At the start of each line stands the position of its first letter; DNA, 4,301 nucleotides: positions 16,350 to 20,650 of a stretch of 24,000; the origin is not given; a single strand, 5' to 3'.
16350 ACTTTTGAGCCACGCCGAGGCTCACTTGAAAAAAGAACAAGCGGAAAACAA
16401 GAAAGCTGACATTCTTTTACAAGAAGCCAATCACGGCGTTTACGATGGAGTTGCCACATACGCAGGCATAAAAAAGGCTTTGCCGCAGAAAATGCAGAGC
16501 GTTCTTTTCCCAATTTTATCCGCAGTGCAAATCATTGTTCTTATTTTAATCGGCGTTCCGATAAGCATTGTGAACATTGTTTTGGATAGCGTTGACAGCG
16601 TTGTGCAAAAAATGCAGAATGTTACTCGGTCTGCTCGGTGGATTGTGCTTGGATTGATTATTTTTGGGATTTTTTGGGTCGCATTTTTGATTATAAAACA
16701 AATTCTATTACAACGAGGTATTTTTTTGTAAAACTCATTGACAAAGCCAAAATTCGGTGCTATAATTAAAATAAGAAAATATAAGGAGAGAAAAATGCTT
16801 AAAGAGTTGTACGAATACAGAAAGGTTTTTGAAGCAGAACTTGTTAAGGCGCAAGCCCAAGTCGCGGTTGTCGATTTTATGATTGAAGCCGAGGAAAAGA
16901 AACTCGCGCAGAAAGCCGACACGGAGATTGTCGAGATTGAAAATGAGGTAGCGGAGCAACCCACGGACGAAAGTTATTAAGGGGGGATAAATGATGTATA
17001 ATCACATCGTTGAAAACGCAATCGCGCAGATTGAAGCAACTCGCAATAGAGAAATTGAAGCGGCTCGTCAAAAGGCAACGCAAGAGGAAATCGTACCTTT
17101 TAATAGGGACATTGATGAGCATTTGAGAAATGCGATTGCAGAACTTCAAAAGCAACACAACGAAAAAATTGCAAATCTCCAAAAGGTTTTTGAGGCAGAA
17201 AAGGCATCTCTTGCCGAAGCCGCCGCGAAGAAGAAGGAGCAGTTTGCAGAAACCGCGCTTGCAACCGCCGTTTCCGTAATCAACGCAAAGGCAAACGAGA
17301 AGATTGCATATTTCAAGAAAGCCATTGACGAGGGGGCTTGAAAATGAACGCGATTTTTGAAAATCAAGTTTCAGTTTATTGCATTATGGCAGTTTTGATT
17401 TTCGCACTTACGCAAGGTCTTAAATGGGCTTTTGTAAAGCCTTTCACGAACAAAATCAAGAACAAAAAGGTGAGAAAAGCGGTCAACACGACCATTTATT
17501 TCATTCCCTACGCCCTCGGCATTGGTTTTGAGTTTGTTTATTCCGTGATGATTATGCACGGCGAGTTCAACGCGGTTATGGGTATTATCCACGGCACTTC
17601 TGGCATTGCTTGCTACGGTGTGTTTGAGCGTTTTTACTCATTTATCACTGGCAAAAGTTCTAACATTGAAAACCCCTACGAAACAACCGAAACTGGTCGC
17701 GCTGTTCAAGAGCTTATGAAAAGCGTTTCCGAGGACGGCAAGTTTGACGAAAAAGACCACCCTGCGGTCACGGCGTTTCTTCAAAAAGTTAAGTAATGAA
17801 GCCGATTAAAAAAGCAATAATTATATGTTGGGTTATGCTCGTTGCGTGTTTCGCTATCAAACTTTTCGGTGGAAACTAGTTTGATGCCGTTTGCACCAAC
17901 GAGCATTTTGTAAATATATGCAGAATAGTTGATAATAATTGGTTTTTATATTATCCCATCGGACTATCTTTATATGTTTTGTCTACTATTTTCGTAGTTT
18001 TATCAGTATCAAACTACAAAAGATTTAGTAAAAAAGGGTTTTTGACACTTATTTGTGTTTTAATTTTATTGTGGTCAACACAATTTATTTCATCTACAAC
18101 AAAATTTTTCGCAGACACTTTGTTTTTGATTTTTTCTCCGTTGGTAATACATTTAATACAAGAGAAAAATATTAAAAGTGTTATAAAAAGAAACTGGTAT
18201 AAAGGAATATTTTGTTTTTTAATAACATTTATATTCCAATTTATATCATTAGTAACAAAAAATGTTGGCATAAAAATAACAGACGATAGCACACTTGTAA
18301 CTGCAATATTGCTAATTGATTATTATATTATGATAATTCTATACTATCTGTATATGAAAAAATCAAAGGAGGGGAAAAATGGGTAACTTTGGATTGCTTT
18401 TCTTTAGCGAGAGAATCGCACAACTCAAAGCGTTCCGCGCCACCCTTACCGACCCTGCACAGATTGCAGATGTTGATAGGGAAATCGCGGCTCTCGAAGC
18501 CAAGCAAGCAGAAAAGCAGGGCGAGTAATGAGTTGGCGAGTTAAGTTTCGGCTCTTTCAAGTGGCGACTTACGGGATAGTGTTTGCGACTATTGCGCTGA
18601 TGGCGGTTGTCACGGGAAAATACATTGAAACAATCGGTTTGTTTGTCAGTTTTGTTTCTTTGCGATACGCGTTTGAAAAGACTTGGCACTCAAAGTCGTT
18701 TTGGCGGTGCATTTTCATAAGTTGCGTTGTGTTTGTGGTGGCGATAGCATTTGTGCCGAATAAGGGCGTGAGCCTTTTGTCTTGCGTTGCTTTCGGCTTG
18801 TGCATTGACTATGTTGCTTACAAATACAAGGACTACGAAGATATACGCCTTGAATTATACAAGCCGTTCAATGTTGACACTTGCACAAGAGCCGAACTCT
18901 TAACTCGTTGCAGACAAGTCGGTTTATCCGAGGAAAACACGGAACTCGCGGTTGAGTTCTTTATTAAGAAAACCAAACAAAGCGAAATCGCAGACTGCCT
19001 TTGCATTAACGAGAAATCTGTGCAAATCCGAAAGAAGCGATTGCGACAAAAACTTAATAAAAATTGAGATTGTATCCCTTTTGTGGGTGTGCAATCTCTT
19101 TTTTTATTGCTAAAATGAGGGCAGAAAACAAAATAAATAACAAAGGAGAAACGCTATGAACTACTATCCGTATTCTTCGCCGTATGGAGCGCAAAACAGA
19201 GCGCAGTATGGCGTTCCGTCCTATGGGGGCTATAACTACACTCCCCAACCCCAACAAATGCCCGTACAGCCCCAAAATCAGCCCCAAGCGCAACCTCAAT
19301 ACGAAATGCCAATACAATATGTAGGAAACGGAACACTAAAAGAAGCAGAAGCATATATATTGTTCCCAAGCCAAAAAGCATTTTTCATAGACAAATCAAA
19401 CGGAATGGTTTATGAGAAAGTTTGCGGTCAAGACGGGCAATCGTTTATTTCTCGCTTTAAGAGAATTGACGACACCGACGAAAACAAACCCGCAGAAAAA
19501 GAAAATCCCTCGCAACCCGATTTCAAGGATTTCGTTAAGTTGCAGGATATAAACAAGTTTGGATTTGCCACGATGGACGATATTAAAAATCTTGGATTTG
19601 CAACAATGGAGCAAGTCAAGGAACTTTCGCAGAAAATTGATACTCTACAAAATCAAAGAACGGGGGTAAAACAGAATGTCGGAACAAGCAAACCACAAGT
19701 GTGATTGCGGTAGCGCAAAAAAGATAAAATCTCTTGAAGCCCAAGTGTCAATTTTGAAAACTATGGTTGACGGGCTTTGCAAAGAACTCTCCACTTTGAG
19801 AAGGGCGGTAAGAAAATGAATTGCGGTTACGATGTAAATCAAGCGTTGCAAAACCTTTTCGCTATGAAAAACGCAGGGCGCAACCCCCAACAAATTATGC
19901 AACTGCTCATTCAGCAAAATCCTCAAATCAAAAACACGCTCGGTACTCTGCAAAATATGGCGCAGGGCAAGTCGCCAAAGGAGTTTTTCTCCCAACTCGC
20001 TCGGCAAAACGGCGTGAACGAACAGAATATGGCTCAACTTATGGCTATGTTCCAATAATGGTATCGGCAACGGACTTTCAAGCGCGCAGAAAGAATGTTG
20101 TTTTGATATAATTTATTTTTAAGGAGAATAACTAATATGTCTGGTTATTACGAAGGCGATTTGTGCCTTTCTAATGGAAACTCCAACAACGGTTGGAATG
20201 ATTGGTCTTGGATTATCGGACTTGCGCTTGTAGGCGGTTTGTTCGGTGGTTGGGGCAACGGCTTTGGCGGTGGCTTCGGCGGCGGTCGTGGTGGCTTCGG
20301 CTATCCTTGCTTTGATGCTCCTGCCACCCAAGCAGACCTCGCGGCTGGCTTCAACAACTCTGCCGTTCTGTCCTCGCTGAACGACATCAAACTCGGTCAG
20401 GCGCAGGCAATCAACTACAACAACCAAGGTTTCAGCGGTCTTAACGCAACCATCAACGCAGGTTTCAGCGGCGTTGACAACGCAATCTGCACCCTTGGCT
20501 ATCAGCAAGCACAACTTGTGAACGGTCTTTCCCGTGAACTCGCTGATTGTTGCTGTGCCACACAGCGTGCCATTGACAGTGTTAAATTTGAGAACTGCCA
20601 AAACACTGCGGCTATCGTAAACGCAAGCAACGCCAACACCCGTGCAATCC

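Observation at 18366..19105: Translationally coupled 49-aa peptide plus AgrB-motif membrane domain fused to an HTH: candidate peptide-signalling/regulatory module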

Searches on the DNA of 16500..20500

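Call 99: search_rna_families(source=window, start=16500, end=20500, threshold=evalue, max_evalue=1)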
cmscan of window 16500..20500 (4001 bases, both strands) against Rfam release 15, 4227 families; matches with E-value up to 1: 1.
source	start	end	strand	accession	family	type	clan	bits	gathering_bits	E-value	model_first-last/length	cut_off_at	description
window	17032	17092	-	RF02507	Atu_Ti3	Gene; sRNA;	-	19.7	50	0.97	1-89/89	no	Rhizobiales sRNA Atu_Ti3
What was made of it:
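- Tried and rejected: Rfam: nothing significant in 16500-20500 (call 99).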

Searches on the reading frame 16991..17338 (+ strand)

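Call 5: search_protein_families(library=pfam, proteins=[window:16991-17338:+], max_evalue=1)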
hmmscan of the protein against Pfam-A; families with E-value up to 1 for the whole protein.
window:16991-17338:+ (116 aa): 13 families
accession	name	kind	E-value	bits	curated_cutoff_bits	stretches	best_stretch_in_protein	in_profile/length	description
PF01997.21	Translin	-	0.018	15.4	25.9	1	31-89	3-58/205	Translin family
PF23831.1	DUF7201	-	0.026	14.7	27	1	7-98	29-115/142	Coiled-coil region of unknown function (DUF7201)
PF14932.11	HAUS-augmin3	-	0.052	13.5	29.4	1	8-108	50-149/260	HAUS augmin-like complex subunit 3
PF10593.14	Z1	-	0.056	13.4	25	1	24-110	36-123/228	Z1 domain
PF01442.23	Apolipoprotein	-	0.097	12.8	90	1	40-113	70-142/190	Apolipoprotein A1/A4/E domain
PF15581.11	Imm58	-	0.18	12.3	25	1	53-110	40-95/109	Immunity protein 58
PF06810.17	Phage_scaffold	-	0.2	12.1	35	1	8-113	17-119/170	Phage capsid assembly scaffolding protein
PF02388.22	FemAB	-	0.4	9.9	24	1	11-102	235-320/406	FemAB family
PF10107.15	Endonuc_Holl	-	0.48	10.7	23.8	1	33-107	12-88/159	Endonuclease related to archaeal Holliday junction resolvase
PF13725.12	tRNA_bind_2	-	0.57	10.3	27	1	4-74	151-222/233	Possible tRNA binding domain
PF23648.1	DUF7147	-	0.67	11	27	1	45-90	65-110/125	Domain of unknown function (DUF7147)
PF12318.13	FAD-SLDH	-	0.72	10.5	24.2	0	38-99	55-116/163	Membrane bound FAD containing D-sorbitol dehydrogenase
PF23460.1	ZMYND8_CC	-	0.84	10.3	27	1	46-84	14-52/65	ZMYND8 protein coiled-coil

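Call 6: search_protein_families(library=phrogs, proteins=[window:16991-17338:+], max_evalue=0.01)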
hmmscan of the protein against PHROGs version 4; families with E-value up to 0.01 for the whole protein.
window:16991-17338:+ (116 aa): 0 families

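Call 90: search_protein_families(library=padloc, proteins=[window:16991-17338:+], max_evalue=0.01)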
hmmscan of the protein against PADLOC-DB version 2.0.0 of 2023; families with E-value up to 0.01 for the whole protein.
window:16991-17338:+ (116 aa): 0 families

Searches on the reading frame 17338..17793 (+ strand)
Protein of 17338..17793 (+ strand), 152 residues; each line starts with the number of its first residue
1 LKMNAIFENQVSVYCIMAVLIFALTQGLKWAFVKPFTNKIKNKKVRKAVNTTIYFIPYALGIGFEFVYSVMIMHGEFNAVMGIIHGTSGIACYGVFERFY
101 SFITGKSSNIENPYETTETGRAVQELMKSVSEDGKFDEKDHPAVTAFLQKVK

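Call 5: search_protein_families(library=pfam, proteins=[window:17338-17793:+], max_evalue=1)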
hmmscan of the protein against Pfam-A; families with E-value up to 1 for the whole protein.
window:17338-17793:+ (152 aa): 1 family
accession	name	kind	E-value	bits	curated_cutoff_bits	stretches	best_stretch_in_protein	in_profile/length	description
PF10857.13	DUF2701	-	0.17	12.4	25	1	13-46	3-37/63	Protein of unknown function (DUF2701)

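Call 6: search_protein_families(library=phrogs, proteins=[window:17338-17793:+], max_evalue=0.01)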
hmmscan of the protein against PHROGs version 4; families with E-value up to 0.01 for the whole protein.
window:17338-17793:+ (152 aa): 0 families

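Call 7: search_protein_families(library=ncbifam, proteins=[window:17338-17793:+], max_evalue=1)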
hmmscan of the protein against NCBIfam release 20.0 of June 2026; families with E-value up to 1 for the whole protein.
window:17338-17793:+ (152 aa): 0 families

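Call 90: search_protein_families(library=padloc, proteins=[window:17338-17793:+], max_evalue=0.01)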
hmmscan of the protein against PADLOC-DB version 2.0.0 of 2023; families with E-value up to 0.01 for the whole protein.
window:17338-17793:+ (152 aa): 0 families

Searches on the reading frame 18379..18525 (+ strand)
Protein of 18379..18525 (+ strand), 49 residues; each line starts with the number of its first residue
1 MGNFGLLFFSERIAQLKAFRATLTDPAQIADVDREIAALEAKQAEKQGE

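Call 5: search_protein_families(library=pfam, proteins=[window:18379-18525:+], max_evalue=1)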
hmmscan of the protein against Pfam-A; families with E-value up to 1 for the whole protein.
window:18379-18525:+ (49 aa): 2 families
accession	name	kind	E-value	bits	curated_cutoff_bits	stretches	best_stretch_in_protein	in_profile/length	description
PF08946.15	Osmo_CC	-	0.0032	18.2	24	1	28-43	20-35/46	Osmosensory transporter coiled coil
PF09278.17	MerR-DNA-bind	-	0.03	15.4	25.4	0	27-45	43-61/65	MerR, DNA binding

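Call 6: search_protein_families(library=phrogs, proteins=[window:18379-18525:+], max_evalue=0.01)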
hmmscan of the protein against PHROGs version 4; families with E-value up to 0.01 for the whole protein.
window:18379-18525:+ (49 aa): 0 families

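Call 7: search_protein_families(library=ncbifam, proteins=[window:18379-18525:+], max_evalue=1)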
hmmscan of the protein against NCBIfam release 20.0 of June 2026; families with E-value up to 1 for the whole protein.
window:18379-18525:+ (49 aa): 1 family
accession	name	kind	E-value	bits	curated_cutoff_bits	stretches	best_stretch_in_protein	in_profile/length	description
NF045627.1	HxpDPsynsmall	equivalog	0.017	15.1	200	1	11-37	100-126/143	hexaprenyl-diphosphate synthase small subunit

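Call 73: search_protein_families(library=ncbifam, proteins=[window:18379-18525:+], max_evalue=10)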
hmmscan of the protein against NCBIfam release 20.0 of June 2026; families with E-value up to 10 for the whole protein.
seq(49 aa): 1 family
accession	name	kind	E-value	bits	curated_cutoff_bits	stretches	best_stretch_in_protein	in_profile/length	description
NF045627.1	HxpDPsynsmall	equivalog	0.017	15.1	200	1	11-37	100-126/143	hexaprenyl-diphosphate synthase small subunit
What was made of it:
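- On agr locus (AgrBDCA): The window peptide has no Cys and matches no Pfam or NCBIfam AgrD model (calls 5, 7, 73).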

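Call 90: search_protein_families(library=padloc, proteins=[window:18379-18525:+], max_evalue=0.01)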
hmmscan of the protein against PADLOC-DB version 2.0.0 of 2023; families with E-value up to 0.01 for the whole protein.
window:18379-18525:+ (49 aa): 0 families
